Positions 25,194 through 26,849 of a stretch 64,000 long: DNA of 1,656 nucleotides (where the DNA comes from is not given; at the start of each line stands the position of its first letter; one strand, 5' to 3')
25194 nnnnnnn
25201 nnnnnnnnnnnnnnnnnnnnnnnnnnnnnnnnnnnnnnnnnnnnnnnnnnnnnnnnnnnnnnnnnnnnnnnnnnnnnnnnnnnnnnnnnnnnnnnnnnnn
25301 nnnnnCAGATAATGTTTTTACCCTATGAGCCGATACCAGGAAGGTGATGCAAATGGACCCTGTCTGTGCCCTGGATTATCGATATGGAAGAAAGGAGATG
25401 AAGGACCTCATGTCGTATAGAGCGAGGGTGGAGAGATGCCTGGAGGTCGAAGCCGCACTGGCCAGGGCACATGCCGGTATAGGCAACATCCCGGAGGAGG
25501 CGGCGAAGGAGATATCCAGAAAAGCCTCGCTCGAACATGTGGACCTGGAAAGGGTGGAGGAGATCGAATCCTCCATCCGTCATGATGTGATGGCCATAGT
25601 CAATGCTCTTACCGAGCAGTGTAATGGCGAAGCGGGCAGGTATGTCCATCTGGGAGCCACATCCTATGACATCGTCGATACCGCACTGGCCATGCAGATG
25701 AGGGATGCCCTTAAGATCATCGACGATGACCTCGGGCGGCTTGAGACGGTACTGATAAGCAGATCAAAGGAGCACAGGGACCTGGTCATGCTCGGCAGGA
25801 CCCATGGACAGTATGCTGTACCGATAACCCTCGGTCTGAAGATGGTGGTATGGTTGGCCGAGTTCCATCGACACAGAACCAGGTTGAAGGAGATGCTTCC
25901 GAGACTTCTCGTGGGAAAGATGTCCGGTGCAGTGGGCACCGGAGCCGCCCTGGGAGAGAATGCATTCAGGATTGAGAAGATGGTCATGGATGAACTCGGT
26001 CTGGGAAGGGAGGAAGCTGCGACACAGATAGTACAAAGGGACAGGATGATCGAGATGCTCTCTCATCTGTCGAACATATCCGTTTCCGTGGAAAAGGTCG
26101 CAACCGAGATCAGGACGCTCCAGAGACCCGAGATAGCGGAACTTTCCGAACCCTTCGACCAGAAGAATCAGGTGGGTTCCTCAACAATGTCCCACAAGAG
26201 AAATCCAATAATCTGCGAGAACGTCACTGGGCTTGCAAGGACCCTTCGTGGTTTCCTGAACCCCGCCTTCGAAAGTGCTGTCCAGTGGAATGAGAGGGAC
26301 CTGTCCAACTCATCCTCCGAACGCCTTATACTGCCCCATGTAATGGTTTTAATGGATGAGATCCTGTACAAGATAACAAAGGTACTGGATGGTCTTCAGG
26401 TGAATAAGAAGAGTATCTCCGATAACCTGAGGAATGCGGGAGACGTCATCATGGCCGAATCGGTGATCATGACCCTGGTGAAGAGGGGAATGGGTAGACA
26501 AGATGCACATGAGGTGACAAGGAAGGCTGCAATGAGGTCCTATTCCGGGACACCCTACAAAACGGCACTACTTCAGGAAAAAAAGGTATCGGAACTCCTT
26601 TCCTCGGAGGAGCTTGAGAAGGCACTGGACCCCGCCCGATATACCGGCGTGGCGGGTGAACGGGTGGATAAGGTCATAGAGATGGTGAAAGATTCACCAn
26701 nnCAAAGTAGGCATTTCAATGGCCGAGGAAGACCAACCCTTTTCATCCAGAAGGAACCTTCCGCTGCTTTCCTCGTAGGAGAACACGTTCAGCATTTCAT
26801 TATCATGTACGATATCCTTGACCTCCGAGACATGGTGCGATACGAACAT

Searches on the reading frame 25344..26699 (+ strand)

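Call 26: search_protein_families(library=pfam, proteins=[window:25344-26699:+], max_evalue=0.00001)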
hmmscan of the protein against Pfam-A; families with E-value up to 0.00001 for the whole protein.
window:25344-26699:+ (452 aa): 3 families
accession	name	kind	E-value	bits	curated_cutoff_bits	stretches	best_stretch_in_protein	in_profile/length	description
PF00206.25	Lyase_1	-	2.2e-55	188.7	27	1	27-302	18-311/312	Lyase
PF10397.14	ADSL_C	-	1.2e-20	74.1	32.7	1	368-444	2-79/79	Adenylosuccinate lyase C-terminus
PF08328.16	ASL_C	-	6e-06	26.7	35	1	317-434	4-115/115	Adenylosuccinate lyase C-terminal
